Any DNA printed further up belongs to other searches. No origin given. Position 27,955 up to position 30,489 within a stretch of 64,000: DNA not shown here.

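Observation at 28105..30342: Unusual fusion of a GT4 glycosyltransferase to an alpha/alpha-toroid domain with QW-like repeats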

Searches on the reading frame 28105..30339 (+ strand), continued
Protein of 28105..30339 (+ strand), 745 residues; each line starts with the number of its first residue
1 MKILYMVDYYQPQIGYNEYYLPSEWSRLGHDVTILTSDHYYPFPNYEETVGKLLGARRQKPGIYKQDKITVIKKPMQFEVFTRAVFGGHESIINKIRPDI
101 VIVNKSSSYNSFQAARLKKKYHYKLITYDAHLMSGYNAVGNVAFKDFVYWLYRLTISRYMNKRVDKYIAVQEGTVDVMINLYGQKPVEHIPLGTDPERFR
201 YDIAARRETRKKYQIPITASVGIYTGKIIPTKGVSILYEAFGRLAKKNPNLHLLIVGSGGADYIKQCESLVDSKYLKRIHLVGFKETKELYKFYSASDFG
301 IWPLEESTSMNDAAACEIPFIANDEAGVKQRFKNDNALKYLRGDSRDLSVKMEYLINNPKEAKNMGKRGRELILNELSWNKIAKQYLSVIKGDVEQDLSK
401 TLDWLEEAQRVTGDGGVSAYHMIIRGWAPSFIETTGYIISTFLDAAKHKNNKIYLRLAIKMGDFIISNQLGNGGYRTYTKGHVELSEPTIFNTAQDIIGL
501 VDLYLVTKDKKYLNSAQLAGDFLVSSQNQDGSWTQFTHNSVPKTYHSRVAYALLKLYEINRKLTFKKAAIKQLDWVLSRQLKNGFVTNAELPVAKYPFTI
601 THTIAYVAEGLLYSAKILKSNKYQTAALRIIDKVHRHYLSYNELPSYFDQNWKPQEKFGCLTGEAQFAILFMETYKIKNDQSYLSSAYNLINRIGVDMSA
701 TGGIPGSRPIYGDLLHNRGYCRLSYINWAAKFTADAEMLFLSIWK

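Call 43: search_protein_families(library=pfam, alignment_id=A4, max_evalue=0.00001)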
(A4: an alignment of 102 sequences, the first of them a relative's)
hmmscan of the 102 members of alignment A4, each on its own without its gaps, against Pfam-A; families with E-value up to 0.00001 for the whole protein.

A. member 1, L027:6418-6972:- (185 aa): 0 families

B. families by the number of members that match (of 102 scanned): 106 families (the first 25 are shown)
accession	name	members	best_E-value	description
PF02350.25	Epimerase_2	12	5.9e-130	UDP-N-acetylglucosamine 2-epimerase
PF00483.29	NTP_transferase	6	1.5e-53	Nucleotidyl transferase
PF12804.13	NTP_transf_3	6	2.7e-13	MobA-like NTP transferase domain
PF01467.32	CTP_transf_like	5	3.2e-28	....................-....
PF03808.19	Glyco_tran_WecG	4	7.1e-63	Glycosyl transferase WecG/TagA/CpsF family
PF00465.25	Fe-ADH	4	3.9e-40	Iron-containing alcohol dehydrogenase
PF25137.1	ADH_Fe_C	4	7e-29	Fe-containing alcohol dehydrogenase family, C-terminal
PF01066.26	CDP-OH_P_transf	4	1.3e-16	CDP-alcohol phosphatidyltransferase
PF08241.18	Methyltransf_11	4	2.9e-10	Methyltransferase domain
PF08242.18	Methyltransf_12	4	8.8e-10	Methyltransferase domain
PF00733.27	Asn_synthase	3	4.8e-90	Asparagine synthase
PF01370.27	Epimerase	3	1.2e-62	NAD dependent epimerase/dehydratase family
PF02522.19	Antibiotic_NAT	3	1.2e-52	Aminoglycoside 3-N-acetyltransferase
PF16363.11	GDP_Man_Dehyd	3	1.8e-50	GDP-mannose 4,6 dehydratase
PF03721.20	UDPG_MGDP_dh_N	3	4.7e-49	UDP-glucose/GDP-mannose dehydrogenase family, NAD binding domain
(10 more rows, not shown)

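Call 44: search_protein_families(library=ncbifam, proteins=[L010:6903-7994:+, L037:6754-7899:+, L048:6687-7853:+, L050:6726-7883:+, L041:6749-7930:+], max_evalue=0.00001)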
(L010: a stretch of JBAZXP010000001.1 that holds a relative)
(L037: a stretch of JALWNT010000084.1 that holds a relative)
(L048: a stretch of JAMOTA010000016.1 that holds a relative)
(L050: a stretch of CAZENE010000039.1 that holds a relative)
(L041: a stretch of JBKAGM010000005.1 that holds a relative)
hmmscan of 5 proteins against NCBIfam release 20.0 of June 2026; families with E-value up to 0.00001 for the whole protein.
L010:6903-7994:+ (363 aa): 2 families
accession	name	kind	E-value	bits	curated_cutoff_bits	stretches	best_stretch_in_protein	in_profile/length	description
TIGR00236.1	wecB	equivalog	2.5e-103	346.1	210.15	1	5-359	2-364/366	non-hydrolyzing UDP-N-acetylglucosamine 2-epimerase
TIGR03568.1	NeuC_NnaA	equivalog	2.6e-28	98.9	235.9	1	4-301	1-306/365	UDP-N-acetylglucosamine 2-epimerase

L037:6754-7899:+ (382 aa): 2 families
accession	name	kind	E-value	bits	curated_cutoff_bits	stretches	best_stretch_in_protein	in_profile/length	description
TIGR00236.1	wecB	equivalog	1.7e-152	507.8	210.15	1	4-380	3-364/366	non-hydrolyzing UDP-N-acetylglucosamine 2-epimerase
TIGR03568.1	NeuC_NnaA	equivalog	6.7e-26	91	235.9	1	3-378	2-365/365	UDP-N-acetylglucosamine 2-epimerase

L048:6687-7853:+ (389 aa): 2 families
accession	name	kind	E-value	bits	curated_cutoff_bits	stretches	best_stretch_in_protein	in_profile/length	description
TIGR00236.1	wecB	equivalog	1.9e-152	507.6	210.15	1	15-386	2-364/366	non-hydrolyzing UDP-N-acetylglucosamine 2-epimerase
TIGR03568.1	NeuC_NnaA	equivalog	1.2e-32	113.2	235.9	1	14-384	1-365/365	UDP-N-acetylglucosamine 2-epimerase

L050:6726-7883:+ (386 aa): 2 families
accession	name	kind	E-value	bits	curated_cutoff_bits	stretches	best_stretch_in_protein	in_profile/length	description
TIGR00236.1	wecB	equivalog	2.8e-148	493.9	210.15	1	4-379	1-364/366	non-hydrolyzing UDP-N-acetylglucosamine 2-epimerase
TIGR03568.1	NeuC_NnaA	equivalog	3.8e-27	95.1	235.9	1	5-377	2-365/365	UDP-N-acetylglucosamine 2-epimerase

L041:6749-7930:+ (394 aa): 2 families
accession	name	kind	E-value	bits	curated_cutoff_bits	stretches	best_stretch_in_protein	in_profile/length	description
TIGR00236.1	wecB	equivalog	4.6e-154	513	210.15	1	6-376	1-365/366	non-hydrolyzing UDP-N-acetylglucosamine 2-epimerase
TIGR03568.1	NeuC_NnaA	equivalog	6e-31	107.6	235.9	1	8-373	3-365/365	UDP-N-acetylglucosamine 2-epimerase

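Call 77: predict_structure(alignment_id=A6)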
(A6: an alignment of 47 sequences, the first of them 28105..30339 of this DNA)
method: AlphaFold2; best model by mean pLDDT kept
length: 745 residues; sequences in the alignment: 47
mean_pLDDT: 91.0   pTM: 0.85
mean pLDDT of the five models: 91.0, 89.9, 88.5, 85.8, 85.6
residues with pLDDT >= 90: 534; 70-90: 169; 50-70: 36; < 50: 6
segments of 3 or more residues with pLDDT < 50: 134-139
pLDDT, mean of each block of 10 residues (from residue 1): 91 72 90 93 67 81 94 91 87 93 84 93 86 49 78 88 90 81 87 88 96 96 88 91 95 91 94 97 81 95 74 92 75 90 93 96 96 92 89 93 98 96 96 96 97 98 98 95 93 98 98 99 98 92 96 98 98 98 94 76 97 98 98 96 92 92 98 96 91 93 95 89 96 98 90
secondary structure, 60 per line:
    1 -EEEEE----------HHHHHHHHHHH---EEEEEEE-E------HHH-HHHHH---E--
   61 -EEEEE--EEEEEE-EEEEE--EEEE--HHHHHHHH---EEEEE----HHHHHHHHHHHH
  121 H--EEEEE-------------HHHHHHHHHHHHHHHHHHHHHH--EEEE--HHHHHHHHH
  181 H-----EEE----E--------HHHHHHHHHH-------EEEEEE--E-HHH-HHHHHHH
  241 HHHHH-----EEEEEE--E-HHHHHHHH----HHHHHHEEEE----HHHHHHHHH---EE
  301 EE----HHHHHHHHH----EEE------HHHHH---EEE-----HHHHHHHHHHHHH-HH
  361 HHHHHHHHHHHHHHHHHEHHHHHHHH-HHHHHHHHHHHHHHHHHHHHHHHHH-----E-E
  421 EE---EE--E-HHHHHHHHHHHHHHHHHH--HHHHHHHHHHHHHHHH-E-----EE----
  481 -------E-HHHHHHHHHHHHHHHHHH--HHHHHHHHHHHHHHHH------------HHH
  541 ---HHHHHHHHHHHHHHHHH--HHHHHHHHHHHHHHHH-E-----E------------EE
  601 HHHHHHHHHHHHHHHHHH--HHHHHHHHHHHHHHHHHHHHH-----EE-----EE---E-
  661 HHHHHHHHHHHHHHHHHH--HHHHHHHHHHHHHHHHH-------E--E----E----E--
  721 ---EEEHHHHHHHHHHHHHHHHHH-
elements in order (helices of 4 or more, strands of 3 or more residues): E2-6 H17-27 E31-37 H50-54 E62-66 E69-74 E76-80 E83-86 H89-96 E100-104 H109-121 E124-128 H142-163 E166-169 H172-181 E187-189 H203-212 E220-225 H234-245 E251-256 H261-268 H273-278 E279-282 H287-295 E299-302 H307-315 E320-322 H329-333 E337-339 H345-357 H359-377 H379-386 H388-412 E420-422 H432-449 H452-467 H490-507 H510-525 H544-560 H563-578 H601-618 H621-641 H661-678 H681-697 E724-726 H727-744

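Call 79: fold_search(model_id=the predicted structure, library=pdb)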
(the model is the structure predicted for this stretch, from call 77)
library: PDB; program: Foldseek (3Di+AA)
matches with E <= 10: 1650; with E <= 0.001: 728
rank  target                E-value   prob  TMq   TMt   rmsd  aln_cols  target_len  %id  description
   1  3c48_B                1.4e-17  1.00  0.28  0.50  11.0       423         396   19  Structure of the retaining glycosyltransferase MshA: The first step in mycothiol biosynthesis. Organism: Corynebacteri (released 2008-03-25)
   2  3c4q_A                7.4e-17  1.00  0.41  0.74   4.5       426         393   19  Structure of the retaining glycosyltransferase MshA : The first step in mycothiol biosynthesis. Organism : Corynebacte (released 2008-04-01)
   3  3c4q_B                2.5e-16  1.00  0.41  0.73   4.7       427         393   18  Structure of the retaining glycosyltransferase MshA : The first step in mycothiol biosynthesis. Organism : Corynebacte (released 2008-04-01)
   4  3c48_A                3.9e-16  1.00  0.28  0.49  10.9       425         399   18  Structure of the retaining glycosyltransferase MshA: The first step in mycothiol biosynthesis. Organism: Corynebacteri (released 2008-03-25)
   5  6tvp_A                7.3e-16  1.00  0.38  0.71   6.1       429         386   17  Structure of Mycobacterium smegmatis alpha-maltose-1-phosphate synthase GlgM (released 2020-04-22)
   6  3oka_A                8.9e-16  1.00  0.41  0.77   5.1       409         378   21  Crystal structure of Corynebacterium glutamicum PimB' in complex with GDP-Man (triclinic crystal form) (released 2010-09-15)
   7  3mbo_A                1.6e-15  1.00  0.40  0.77   5.3       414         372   17  Crystal Structure of the Glycosyltransferase BaBshA bound with UDP and L-malate (released 2010-09-29)
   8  3l01_A                2.5e-15  1.00  0.39  0.64   6.9       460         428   15  Crystal structure of monomeric glycogen synthase from Pyrococcus abyssi (released 2010-12-29)
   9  6tvp_B                3.3e-15  1.00  0.39  0.72   6.2       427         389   18  Structure of Mycobacterium smegmatis alpha-maltose-1-phosphate synthase GlgM (released 2020-04-22)
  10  3fro_A                3.5e-15  1.00  0.40  0.64   7.5       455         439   17  Crystal structure of Pyrococcus abyssi glycogen synthase with open and closed conformations (released 2010-01-12)
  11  5d00_B                1.2e-14  1.00  0.40  0.80   3.9       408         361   18  Crystal structure of BshA from B. subtilis complexed with N-acetylglucosaminyl-malate and UMP (released 2016-09-07)
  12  7mi0                  1.4e-14  1.00  0.40  0.74   4.9       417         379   17  Crystal Structure of Glycosyltransferase from Rickettsia africae ESF-5 (released 2021-04-28)
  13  2bis_A                2.2e-14  1.00  0.39  0.63   6.9       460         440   16  Structure of glycogen synthase from Pyrococcus abyssi (released 2005-11-28)
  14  3mbo_B                2.5e-14  1.00  0.40  0.77   4.7       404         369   16  Crystal Structure of the Glycosyltransferase BaBshA bound with UDP and L-malate (released 2010-09-29)
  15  2jjm_A                4.4e-14  1.00  0.41  0.81   4.2       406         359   17  Crystal Structure of a family GT4 glycosyltransferase from Bacillus anthracis ORF BA1558. (released 2008-08-05)
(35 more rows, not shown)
